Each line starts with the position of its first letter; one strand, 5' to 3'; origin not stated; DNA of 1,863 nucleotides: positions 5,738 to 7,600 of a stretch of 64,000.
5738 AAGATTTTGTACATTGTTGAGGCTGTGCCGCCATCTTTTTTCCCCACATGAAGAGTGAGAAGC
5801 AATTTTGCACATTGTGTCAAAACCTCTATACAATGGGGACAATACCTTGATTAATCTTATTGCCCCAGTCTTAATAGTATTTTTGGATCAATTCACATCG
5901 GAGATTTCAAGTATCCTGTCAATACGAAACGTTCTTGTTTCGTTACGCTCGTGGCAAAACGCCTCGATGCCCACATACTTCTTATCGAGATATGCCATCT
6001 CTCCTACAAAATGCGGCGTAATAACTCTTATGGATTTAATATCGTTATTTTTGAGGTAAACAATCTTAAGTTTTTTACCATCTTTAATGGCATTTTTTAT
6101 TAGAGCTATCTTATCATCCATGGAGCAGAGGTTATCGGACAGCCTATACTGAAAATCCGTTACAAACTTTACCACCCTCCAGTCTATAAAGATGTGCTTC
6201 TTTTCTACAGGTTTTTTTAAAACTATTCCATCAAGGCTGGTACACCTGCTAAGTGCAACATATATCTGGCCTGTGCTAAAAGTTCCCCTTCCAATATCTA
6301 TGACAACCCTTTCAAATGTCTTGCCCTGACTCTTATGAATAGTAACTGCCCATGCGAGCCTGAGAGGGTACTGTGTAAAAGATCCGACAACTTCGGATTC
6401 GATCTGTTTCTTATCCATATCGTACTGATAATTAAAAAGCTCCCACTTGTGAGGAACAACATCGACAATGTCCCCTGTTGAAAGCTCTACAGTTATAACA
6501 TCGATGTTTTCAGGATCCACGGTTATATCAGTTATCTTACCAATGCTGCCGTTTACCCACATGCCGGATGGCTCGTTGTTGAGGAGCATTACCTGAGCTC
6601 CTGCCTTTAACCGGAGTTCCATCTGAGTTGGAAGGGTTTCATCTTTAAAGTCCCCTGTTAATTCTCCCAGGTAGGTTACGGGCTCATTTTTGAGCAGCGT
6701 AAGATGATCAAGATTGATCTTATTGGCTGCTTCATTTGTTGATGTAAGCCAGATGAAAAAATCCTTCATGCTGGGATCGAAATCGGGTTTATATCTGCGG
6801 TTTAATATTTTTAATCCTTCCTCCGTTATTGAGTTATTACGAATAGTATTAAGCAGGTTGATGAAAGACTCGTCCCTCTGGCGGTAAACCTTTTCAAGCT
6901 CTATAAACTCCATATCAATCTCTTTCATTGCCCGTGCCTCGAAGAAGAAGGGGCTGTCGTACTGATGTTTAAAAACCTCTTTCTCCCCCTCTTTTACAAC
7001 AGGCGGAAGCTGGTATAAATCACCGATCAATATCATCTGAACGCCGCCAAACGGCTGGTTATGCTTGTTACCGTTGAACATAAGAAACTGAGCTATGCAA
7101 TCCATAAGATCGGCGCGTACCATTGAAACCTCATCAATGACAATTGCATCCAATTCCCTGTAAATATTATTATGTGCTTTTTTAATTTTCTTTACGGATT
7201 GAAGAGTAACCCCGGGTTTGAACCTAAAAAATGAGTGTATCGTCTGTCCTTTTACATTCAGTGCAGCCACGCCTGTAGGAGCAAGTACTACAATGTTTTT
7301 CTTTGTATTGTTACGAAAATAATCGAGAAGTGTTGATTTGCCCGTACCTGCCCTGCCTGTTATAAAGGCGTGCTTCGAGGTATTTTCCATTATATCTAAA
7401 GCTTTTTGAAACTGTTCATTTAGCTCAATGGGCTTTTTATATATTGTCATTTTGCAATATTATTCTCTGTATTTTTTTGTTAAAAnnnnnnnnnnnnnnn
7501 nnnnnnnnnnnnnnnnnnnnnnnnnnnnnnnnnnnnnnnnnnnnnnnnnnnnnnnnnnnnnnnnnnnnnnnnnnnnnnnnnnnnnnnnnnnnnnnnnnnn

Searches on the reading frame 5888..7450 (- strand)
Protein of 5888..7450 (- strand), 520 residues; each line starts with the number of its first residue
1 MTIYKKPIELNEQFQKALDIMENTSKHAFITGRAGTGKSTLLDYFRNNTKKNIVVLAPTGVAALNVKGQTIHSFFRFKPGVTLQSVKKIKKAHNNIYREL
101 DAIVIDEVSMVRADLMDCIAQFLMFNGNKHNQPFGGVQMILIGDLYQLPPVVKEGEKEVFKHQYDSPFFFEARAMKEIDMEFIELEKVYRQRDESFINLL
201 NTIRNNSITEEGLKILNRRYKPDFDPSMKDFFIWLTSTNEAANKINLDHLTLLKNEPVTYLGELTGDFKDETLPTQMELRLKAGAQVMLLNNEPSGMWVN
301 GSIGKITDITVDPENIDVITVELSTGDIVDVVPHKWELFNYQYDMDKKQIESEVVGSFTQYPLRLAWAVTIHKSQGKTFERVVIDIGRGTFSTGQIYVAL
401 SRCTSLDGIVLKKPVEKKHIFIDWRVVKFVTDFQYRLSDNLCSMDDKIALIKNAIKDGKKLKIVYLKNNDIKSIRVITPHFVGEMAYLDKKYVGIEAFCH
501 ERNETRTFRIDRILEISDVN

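Call 37: search_protein_families(library=pfam, proteins=[window:5888-7450:-], max_evalue=0.00001)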
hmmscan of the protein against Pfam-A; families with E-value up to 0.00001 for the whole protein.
window:5888-7450:- (520 aa): 6 families
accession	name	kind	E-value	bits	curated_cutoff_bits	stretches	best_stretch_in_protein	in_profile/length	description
PF05970.20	PIF1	-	8.8e-30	104.4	25.9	1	19-210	16-219/223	PIF1-like helicase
PF13604.12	AAA_30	-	1.8e-15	57.6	27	1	12-218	5-182/191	AAA domain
PF13245.12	AAA_19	-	6.2e-14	52.8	25.1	1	21-152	7-133/134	AAA domain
PF02689.20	Herpes_Helicase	-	8e-10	37.8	27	0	357-412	721-777/808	Helicase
PF13280.12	WYL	-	1.3e-08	35.1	21.8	1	448-516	3-68/70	WYL domain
PF13538.12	UvrD_C_2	-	4.2e-06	27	27.4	1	365-402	1-44/52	UvrD-like helicase C-terminal domain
